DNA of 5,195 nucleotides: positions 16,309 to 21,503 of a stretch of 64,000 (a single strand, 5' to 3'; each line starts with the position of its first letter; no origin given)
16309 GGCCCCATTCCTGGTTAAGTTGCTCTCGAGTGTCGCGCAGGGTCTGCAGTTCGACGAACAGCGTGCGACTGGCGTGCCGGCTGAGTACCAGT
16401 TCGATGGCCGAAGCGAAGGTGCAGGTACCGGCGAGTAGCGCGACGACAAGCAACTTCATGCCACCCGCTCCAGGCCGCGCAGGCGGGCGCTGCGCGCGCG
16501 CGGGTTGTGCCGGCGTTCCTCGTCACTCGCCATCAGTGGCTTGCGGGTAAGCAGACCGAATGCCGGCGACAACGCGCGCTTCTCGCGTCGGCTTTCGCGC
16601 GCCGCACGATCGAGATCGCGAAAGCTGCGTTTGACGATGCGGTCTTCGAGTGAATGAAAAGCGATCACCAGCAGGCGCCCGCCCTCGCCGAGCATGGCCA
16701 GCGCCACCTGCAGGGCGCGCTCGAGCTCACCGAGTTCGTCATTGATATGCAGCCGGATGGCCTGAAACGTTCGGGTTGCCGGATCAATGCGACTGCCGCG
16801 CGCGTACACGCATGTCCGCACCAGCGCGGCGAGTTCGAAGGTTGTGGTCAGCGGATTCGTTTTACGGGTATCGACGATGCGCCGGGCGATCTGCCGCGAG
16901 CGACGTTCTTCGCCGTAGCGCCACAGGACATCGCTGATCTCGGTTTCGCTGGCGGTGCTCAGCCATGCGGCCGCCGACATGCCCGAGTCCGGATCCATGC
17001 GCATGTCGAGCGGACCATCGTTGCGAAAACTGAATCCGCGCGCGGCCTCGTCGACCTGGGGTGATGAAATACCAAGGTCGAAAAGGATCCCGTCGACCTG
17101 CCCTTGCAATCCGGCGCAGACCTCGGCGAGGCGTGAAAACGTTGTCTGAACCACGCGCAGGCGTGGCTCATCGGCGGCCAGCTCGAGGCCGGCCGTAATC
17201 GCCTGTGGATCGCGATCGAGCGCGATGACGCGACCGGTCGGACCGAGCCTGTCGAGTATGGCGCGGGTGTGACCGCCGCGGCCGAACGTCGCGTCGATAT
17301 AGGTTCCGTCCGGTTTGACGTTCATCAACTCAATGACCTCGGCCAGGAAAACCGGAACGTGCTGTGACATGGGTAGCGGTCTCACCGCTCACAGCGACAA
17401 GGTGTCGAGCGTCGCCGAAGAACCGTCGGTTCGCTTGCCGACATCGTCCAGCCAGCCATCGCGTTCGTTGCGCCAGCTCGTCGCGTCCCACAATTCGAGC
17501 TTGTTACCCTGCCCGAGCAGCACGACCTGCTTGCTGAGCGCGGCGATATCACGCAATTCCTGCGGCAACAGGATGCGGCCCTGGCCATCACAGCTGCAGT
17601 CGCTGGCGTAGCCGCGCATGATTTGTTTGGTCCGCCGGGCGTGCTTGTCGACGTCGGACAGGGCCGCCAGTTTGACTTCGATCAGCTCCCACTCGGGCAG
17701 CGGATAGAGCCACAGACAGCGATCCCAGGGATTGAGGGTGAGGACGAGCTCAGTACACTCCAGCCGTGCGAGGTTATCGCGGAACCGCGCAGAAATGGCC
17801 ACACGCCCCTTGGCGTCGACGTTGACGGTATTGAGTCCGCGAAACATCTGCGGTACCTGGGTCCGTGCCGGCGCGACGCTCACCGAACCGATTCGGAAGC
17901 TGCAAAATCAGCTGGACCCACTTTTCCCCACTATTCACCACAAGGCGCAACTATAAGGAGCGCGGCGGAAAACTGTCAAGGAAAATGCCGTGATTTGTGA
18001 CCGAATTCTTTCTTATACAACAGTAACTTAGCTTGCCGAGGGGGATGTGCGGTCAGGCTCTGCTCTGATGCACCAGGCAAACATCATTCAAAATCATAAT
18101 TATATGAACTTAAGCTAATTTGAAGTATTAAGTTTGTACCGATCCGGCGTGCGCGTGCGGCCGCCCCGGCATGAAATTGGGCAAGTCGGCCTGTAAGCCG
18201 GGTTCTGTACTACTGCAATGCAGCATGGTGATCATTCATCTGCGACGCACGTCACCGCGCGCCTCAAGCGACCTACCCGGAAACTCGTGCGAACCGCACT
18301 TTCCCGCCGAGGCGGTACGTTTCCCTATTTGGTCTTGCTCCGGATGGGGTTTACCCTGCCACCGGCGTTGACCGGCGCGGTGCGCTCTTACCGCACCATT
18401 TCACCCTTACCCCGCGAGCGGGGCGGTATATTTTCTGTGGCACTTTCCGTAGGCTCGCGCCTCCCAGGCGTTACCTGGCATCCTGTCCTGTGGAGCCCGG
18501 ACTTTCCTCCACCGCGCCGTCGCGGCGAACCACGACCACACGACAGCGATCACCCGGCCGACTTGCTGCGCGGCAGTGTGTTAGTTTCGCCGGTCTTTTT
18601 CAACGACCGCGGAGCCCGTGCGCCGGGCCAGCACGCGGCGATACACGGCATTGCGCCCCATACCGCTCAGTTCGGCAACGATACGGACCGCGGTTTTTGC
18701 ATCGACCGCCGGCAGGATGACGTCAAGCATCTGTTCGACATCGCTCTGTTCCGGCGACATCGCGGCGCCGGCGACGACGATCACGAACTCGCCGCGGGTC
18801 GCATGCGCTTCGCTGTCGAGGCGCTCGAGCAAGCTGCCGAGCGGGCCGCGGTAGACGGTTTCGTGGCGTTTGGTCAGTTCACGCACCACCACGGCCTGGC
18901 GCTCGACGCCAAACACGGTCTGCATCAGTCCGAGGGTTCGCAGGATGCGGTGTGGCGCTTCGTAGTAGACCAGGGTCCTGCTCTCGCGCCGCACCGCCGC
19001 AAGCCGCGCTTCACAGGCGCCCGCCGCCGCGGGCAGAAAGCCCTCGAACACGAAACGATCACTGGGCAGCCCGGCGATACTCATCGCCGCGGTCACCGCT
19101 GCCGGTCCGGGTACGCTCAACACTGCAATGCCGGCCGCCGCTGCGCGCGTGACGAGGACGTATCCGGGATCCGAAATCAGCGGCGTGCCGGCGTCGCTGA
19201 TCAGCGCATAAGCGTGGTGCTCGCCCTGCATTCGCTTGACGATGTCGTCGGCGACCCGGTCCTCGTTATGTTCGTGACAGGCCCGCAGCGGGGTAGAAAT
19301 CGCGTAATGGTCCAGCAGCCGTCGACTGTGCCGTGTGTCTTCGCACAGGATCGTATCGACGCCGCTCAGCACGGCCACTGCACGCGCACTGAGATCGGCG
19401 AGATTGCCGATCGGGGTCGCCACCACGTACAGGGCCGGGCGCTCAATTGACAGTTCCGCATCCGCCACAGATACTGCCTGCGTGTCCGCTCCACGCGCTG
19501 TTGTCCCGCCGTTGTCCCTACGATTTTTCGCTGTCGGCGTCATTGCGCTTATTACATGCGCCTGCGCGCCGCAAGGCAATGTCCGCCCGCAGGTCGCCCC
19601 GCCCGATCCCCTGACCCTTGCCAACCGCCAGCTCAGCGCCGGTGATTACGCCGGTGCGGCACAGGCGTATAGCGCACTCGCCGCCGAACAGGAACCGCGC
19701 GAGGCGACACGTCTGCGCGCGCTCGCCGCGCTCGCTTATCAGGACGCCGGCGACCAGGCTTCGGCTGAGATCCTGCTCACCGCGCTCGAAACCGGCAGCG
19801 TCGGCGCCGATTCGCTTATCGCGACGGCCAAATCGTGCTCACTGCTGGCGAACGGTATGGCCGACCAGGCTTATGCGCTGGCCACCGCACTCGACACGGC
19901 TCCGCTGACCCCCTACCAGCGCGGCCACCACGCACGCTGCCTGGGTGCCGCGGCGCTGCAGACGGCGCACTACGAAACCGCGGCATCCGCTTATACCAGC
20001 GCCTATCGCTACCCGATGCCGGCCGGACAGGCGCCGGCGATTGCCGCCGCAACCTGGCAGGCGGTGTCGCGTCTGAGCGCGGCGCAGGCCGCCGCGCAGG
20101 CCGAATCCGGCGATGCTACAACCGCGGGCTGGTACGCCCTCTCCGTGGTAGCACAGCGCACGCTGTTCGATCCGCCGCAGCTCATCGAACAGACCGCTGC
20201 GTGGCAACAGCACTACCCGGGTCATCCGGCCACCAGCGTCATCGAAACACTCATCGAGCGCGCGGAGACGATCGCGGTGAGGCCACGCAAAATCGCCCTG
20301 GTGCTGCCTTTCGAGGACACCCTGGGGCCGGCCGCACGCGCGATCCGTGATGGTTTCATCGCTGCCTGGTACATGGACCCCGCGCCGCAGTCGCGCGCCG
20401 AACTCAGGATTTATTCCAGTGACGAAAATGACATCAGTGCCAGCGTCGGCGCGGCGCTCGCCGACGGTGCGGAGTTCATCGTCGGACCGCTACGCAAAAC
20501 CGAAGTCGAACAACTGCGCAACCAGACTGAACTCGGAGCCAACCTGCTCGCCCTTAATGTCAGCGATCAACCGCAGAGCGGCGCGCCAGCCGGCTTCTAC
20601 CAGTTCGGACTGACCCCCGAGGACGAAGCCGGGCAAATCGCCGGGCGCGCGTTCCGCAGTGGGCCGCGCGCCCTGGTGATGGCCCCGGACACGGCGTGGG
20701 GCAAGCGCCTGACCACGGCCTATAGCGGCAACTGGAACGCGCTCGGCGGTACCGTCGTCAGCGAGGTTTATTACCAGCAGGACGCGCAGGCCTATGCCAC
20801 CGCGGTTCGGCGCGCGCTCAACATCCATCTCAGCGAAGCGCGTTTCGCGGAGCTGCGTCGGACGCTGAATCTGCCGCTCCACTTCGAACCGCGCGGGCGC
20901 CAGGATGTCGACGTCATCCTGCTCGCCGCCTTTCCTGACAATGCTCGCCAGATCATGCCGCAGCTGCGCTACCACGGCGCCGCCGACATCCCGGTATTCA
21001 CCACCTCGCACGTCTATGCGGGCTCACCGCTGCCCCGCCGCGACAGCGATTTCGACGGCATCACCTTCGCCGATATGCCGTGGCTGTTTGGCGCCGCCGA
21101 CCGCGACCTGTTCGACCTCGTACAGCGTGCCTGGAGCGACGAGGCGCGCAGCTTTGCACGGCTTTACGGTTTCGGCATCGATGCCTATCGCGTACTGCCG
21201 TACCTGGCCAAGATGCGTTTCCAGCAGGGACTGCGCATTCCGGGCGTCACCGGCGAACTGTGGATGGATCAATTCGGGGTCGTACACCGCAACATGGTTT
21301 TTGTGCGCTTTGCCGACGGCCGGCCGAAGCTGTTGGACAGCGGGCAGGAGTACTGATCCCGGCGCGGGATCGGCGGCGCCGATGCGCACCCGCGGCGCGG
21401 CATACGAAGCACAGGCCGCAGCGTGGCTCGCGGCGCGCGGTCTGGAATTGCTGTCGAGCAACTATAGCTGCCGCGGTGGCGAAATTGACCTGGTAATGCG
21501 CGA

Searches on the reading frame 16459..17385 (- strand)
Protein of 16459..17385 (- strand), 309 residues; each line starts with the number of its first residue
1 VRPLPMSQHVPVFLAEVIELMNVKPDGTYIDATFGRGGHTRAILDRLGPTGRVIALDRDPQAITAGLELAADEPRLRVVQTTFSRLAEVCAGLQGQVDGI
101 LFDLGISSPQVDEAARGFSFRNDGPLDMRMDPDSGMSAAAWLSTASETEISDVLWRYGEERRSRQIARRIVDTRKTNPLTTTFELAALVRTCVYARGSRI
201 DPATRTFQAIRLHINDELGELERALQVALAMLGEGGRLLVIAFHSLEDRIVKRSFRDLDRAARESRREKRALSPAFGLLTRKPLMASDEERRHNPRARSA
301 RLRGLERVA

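Call 53: search_protein_families(library=pfam, proteins=[window:16459-17385:-], max_evalue=0.00001)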
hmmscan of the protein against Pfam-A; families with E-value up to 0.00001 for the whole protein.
window:16459-17385:- (309 aa): 1 family
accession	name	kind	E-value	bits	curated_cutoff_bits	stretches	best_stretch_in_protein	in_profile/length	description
PF01795.25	Methyltransf_5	-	1.7e-102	343.5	27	1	7-307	2-308/309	MraW methylase family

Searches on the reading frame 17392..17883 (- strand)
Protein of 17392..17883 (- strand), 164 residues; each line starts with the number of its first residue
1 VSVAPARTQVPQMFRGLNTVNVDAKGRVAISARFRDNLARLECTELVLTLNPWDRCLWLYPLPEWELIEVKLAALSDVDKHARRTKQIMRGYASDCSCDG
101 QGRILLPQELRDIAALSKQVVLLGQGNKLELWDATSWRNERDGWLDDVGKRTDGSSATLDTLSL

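Call 55: search_protein_families(library=pfam, proteins=[window:17392-17883:-], max_evalue=0.00001)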
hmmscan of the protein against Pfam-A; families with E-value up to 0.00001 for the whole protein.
window:17392-17883:- (164 aa): 1 family
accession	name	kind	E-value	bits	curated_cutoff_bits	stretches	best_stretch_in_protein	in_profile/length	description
PF02381.23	MraZ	-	4.1e-29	100.8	23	2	92-138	4-50/72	MraZ protein, putative antitoxin-like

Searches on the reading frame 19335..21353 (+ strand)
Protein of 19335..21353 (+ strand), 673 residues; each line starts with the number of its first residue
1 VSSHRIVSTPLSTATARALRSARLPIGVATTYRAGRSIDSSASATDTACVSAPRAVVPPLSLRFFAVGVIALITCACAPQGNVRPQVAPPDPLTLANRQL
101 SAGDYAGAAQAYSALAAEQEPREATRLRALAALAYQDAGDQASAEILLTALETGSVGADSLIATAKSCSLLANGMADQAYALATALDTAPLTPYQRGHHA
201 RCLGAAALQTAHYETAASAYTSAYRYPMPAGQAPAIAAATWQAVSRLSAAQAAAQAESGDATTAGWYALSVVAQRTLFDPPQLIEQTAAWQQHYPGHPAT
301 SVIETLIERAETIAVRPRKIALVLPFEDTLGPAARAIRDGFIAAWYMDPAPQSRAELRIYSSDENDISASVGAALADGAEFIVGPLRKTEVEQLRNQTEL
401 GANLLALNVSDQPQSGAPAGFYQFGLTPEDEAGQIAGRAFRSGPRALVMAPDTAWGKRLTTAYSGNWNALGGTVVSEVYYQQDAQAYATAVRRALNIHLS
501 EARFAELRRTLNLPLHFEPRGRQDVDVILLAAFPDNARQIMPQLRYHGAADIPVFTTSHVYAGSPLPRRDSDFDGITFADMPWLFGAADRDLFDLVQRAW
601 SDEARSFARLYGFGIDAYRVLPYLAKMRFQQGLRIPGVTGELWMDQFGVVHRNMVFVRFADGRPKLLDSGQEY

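Call 54: search_protein_families(library=pfam, proteins=[window:19335-21353:+], max_evalue=0.00001)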
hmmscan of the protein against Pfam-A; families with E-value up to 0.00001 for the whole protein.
window:19335-21353:+ (673 aa): 2 families
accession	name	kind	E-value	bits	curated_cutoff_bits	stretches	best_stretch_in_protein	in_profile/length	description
PF04348.19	LppC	-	1.2e-85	288.7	28.8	1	117-662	18-563/563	LppC putative lipoprotein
PF13458.12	Peripla_BP_6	-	1e-06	29.1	31.7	1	377-598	68-267/343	Periplasmic binding protein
